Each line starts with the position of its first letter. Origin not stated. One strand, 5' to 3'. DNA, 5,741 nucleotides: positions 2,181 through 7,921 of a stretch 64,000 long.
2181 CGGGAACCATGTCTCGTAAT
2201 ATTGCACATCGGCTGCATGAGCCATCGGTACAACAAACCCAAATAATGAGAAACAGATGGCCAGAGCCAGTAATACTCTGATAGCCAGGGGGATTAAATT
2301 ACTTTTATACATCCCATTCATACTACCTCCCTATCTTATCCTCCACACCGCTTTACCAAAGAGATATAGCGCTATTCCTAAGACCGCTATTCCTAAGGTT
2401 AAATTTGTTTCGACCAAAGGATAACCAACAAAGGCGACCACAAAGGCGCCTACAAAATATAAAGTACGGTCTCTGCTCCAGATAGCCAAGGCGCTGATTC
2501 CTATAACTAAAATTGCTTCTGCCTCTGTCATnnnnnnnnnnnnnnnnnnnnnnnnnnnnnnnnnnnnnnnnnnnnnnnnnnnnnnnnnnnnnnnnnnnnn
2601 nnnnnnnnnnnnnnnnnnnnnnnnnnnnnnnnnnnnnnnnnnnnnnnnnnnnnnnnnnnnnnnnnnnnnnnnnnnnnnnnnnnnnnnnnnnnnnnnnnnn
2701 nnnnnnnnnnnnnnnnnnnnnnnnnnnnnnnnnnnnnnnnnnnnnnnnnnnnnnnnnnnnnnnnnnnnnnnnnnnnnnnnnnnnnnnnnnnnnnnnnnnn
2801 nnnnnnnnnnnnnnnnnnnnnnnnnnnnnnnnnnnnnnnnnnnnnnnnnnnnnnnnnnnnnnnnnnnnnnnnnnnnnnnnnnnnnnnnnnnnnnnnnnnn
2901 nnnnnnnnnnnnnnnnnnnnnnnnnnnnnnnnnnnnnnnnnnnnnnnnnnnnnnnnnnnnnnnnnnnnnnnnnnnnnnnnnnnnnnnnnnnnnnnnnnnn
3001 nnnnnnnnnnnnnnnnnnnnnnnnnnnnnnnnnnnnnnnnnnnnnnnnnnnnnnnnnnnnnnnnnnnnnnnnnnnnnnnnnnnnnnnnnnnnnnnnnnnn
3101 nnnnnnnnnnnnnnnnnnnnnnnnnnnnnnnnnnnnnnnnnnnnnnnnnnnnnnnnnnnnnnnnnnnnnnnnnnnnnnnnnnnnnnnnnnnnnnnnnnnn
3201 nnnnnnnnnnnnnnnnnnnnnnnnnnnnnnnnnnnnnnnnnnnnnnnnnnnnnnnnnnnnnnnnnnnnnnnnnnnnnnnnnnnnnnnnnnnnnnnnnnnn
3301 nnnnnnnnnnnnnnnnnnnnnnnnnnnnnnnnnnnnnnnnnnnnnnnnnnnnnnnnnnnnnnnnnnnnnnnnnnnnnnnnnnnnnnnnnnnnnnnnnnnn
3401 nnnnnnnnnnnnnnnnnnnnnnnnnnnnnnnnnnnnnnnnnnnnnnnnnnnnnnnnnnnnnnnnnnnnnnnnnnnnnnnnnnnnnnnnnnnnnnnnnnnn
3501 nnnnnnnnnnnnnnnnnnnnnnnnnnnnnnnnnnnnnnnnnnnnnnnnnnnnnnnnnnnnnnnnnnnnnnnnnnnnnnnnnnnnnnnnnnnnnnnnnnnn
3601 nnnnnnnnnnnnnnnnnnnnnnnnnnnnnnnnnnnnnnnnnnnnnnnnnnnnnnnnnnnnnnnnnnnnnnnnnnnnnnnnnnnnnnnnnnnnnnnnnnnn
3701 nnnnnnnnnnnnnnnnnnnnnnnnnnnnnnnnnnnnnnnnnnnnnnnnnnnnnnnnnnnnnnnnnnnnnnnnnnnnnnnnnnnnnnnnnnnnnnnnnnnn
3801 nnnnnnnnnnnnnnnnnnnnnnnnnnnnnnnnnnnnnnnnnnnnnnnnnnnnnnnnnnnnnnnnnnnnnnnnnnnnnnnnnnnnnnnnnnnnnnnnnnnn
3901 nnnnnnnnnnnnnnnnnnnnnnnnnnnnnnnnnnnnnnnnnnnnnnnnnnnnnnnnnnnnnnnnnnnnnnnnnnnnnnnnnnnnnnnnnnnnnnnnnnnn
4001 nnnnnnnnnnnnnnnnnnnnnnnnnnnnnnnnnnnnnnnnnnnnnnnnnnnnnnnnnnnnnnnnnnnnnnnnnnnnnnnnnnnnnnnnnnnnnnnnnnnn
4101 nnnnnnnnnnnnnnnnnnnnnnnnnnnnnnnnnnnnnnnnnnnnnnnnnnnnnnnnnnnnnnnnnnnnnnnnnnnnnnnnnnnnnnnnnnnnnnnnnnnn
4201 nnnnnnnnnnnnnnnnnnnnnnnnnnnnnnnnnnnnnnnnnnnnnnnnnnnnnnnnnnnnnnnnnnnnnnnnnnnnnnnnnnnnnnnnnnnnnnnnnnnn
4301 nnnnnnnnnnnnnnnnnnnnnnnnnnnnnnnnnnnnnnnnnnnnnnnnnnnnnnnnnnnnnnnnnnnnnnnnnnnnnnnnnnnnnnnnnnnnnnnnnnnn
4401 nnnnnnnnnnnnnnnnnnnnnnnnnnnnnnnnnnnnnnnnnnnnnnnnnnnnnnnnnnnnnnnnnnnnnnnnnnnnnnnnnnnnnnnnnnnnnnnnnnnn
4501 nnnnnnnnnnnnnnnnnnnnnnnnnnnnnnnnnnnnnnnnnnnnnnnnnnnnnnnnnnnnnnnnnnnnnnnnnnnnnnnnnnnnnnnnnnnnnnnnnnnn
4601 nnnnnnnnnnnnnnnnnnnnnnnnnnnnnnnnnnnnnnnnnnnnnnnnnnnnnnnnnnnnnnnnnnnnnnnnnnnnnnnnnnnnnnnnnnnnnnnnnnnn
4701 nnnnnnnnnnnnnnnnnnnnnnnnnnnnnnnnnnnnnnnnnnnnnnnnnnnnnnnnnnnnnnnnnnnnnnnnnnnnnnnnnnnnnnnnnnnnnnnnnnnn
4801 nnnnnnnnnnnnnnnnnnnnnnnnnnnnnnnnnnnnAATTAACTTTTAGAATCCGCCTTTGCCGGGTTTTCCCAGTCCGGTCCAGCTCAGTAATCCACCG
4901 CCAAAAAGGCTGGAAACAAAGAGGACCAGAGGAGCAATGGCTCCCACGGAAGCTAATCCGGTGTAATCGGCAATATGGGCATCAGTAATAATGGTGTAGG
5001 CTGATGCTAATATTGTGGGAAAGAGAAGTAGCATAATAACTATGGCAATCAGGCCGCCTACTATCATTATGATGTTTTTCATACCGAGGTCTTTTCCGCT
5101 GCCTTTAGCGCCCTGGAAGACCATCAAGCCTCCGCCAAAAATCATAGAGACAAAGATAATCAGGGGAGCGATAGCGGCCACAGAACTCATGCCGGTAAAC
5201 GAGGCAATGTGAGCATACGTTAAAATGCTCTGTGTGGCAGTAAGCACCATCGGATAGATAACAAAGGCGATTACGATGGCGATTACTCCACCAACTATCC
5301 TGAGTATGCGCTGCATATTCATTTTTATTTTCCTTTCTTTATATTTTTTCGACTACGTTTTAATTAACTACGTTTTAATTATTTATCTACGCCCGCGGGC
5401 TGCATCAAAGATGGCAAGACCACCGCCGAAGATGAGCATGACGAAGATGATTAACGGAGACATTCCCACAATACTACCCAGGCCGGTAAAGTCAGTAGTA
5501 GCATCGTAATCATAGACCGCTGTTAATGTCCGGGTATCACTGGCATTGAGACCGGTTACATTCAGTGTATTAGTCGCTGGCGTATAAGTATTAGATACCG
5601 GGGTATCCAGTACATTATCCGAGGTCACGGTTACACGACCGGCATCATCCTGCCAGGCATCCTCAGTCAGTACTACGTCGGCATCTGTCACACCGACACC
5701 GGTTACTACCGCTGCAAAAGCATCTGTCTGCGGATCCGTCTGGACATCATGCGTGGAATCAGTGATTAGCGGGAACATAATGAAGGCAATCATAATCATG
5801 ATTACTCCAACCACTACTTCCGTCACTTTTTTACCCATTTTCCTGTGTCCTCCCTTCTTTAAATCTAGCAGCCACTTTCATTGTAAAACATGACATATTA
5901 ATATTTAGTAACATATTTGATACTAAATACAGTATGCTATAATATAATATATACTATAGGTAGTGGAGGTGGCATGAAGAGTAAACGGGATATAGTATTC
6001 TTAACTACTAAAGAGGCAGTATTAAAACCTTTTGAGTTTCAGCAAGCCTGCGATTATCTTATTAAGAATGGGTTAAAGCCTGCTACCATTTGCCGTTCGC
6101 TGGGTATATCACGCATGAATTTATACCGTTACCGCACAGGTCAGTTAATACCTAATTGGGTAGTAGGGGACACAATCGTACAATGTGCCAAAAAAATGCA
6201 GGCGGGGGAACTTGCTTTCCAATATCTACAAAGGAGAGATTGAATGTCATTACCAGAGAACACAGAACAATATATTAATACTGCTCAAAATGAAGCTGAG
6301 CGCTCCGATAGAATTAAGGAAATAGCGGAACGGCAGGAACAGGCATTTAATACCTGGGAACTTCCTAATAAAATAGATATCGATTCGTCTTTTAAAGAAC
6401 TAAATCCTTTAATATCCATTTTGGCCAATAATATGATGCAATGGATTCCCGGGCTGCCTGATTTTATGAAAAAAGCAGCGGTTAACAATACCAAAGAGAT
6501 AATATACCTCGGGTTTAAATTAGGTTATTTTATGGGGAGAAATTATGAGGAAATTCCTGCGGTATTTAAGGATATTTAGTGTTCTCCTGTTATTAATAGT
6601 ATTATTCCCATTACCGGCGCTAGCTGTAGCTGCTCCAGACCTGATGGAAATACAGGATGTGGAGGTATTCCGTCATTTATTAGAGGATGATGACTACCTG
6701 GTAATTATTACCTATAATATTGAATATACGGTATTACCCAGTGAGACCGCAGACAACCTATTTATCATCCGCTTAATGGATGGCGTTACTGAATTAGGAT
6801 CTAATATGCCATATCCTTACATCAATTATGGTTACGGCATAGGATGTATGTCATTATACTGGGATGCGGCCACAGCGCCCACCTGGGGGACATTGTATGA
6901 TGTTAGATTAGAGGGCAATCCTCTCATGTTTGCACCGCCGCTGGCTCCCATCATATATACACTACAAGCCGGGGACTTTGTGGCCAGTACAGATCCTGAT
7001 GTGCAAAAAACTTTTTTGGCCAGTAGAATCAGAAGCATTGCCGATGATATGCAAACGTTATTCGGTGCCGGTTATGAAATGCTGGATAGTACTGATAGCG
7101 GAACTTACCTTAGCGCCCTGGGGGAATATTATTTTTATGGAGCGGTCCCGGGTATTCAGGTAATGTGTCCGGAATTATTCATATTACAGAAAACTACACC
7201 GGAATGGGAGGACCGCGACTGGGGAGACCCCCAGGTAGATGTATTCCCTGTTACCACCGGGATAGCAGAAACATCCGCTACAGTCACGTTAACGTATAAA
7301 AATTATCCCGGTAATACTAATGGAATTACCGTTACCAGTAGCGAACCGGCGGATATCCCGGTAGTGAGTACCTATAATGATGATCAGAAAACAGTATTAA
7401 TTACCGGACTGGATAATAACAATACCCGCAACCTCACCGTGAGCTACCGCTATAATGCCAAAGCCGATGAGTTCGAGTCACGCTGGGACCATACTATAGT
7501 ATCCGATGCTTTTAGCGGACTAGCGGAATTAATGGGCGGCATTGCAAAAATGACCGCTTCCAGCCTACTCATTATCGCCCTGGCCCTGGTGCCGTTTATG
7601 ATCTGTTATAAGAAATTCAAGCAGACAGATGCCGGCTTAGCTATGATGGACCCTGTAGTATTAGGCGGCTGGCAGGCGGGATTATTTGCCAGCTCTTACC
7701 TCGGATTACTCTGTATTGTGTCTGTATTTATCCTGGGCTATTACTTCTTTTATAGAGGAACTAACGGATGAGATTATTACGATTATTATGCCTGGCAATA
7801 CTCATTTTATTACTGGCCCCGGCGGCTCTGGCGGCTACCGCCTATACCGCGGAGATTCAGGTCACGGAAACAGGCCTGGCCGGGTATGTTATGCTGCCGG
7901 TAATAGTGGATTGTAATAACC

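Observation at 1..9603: Cryptic inovirus-like integrated element anchored by a Zot/pI-like ATPase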

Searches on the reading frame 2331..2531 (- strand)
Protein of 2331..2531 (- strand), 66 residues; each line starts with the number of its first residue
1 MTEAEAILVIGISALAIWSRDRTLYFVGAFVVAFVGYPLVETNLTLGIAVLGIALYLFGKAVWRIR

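Call 4: search_protein_families(library=pfam, proteins=[window:2331-2531:-], max_evalue=1)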
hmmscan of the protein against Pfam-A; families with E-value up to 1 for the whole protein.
window:2331-2531:- (66 aa): 2 families
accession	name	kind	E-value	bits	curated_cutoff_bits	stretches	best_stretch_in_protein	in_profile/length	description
PF01005.24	Flavi_NS2A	-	0.018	15.3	25.1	1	7-55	82-130/215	Flavivirus non-structural protein NS2A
PF23997.1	DUF7315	-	0.09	13.7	27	1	7-63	24-81/102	Domain of unknown function (DUF7315)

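Call 6: search_protein_families(library=phrogs, proteins=[window:2331-2531:-], max_evalue=1)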
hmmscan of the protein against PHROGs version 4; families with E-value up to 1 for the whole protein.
window:2331-2531:- (66 aa): 3 families
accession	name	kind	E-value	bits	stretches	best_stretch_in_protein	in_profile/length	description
phrog_6693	-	unknown function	0.029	15.3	1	44-63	3-22/47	-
phrog_8338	-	unknown function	0.12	13.6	1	9-40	5-36/127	-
phrog_31420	-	unknown function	0.16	13.3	1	4-60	22-78/100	-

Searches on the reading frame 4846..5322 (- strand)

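Call 4: search_protein_families(library=pfam, proteins=[window:4846-5322:-], max_evalue=1)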
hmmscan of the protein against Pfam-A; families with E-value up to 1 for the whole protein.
window:4846-5322:- (158 aa): 0 families

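Call 6: search_protein_families(library=phrogs, proteins=[window:4846-5322:-], max_evalue=1)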
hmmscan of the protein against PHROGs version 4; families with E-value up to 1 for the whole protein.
window:4846-5322:- (158 aa): 1 family
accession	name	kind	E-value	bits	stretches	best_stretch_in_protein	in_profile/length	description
phrog_10619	-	unknown function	0.03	15.4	0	82-113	26-57/79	-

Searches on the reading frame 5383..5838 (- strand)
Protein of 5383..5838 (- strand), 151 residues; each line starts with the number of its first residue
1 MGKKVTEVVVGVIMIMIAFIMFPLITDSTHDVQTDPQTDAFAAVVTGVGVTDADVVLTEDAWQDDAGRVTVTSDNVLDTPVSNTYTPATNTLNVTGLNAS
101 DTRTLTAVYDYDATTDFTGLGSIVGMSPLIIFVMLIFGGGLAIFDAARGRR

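Call 4: search_protein_families(library=pfam, proteins=[window:5383-5838:-], max_evalue=1)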
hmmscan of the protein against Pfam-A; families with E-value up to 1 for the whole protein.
window:5383-5838:- (151 aa): 1 family
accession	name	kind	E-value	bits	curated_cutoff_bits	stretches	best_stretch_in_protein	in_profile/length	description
PF06475.18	Glycolipid_bind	-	0.16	12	25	1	30-109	43-126/180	Putative glycolipid-binding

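Call 6: search_protein_families(library=phrogs, proteins=[window:5383-5838:-], max_evalue=1)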
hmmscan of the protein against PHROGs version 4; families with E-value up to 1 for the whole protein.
window:5383-5838:- (151 aa): 1 family
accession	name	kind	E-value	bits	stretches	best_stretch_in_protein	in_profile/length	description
phrog_6064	-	unknown function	0.0092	16.8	1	78-103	17-41/60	-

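Call 90: find_related_loci(query=A4, collection=viral_contigs, flank=10000)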
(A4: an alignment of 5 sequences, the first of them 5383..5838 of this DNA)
Query A4 (151 aa) in viral_contigs; peptide patterns used: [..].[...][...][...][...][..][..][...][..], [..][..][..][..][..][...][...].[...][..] (x = any residue, [..] = any of these).
100 stretches matched a pattern; 1 encode a relative of the query (tblastn E <= 1e-3); 1 distinct loci.
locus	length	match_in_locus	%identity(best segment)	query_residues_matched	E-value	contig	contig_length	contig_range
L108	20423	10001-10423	51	4-139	3e-28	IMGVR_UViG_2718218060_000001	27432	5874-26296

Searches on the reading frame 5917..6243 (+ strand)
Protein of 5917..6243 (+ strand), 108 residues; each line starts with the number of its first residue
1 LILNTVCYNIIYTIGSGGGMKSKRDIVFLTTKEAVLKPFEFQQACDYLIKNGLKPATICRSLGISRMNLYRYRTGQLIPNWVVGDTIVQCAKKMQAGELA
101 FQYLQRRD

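Call 4: search_protein_families(library=pfam, proteins=[window:5917-6243:+], max_evalue=1)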
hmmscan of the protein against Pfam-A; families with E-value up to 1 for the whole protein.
window:5917-6243:+ (108 aa): 5 families
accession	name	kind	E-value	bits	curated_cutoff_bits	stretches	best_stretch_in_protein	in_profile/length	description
PF02796.21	HTH_7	-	0.0029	18.1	23.8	1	48-73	17-42/45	Helix-turn-helix domain of resolvase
PF13551.12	HTH_29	-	0.038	14.5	28.1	1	49-73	8-33/64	Winged helix-turn helix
PF13384.12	HTH_23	-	0.043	14.1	24.6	1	47-73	12-38/50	Homeodomain-like domain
PF12728.13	HTH_17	-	0.22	12.3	27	1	54-79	3-28/51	Helix-turn-helix domain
PF13641.12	Glyco_tranf_2_3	-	0.24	11.8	27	1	23-62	86-125/230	Glycosyltransferase like family 2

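Call 6: search_protein_families(library=phrogs, proteins=[window:5917-6243:+], max_evalue=1)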
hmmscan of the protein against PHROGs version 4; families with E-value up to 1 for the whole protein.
window:5917-6243:+ (108 aa): 6 families
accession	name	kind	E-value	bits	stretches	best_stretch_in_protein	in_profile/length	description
phrog_12501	-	DNA, RNA and nucleotide metabolism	0.044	14.9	1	54-89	56-91/138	HTH DNA binding protein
phrog_11967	-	unknown function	0.12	13.3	1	55-86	18-49/77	-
phrog_125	-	DNA, RNA and nucleotide metabolism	0.12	12.9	1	40-74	167-201/254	DNA invertase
phrog_664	-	DNA, RNA and nucleotide metabolism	0.13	13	1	43-76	91-124/210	DNA binding protein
phrog_268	-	unknown function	0.22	12.3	1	48-76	52-80/119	-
phrog_4102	-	head and packaging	0.36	12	1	48-74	26-52/166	terminase small subunit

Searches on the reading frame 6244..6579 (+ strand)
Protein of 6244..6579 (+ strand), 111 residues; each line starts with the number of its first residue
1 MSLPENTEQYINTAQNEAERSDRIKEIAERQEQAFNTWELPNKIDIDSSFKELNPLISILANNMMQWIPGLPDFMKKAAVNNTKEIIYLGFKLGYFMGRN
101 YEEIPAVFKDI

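Call 4: search_protein_families(library=pfam, proteins=[window:6244-6579:+], max_evalue=1)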
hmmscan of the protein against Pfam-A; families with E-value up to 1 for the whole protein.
window:6244-6579:+ (111 aa): 1 family
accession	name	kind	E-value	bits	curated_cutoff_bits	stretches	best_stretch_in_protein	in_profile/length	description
PF18248.6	RalF_SCD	-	0.18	12.2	25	1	44-94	13-60/147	RalF C-terminal Sec-7 capping domain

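Call 6: search_protein_families(library=phrogs, proteins=[window:6244-6579:+], max_evalue=1)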
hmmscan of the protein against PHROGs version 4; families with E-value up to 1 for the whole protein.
window:6244-6579:+ (111 aa): 3 families
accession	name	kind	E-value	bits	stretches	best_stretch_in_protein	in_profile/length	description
phrog_23755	-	unknown function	0.12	13.6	1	17-53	5-39/63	-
phrog_19142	-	unknown function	0.13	12.7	1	15-69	175-228/251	-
phrog_3288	-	transcription regulation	0.24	11.1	1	5-60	425-476/531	transcriptional regulator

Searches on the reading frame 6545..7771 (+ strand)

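Call 4: search_protein_families(library=pfam, proteins=[window:6545-7771:+], max_evalue=1)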
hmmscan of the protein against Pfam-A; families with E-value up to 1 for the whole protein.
window:6545-7771:+ (408 aa): 1 family
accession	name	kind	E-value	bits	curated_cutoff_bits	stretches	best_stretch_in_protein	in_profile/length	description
PF22034.2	B129_C2H2-zf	-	0.2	12.4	27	1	353-365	3-15/22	Uncharacterized protein B-129, C2H2 zinc finger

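Call 6: search_protein_families(library=phrogs, proteins=[window:6545-7771:+], max_evalue=1)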
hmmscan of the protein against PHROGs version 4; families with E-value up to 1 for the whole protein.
window:6545-7771:+ (408 aa): 0 families
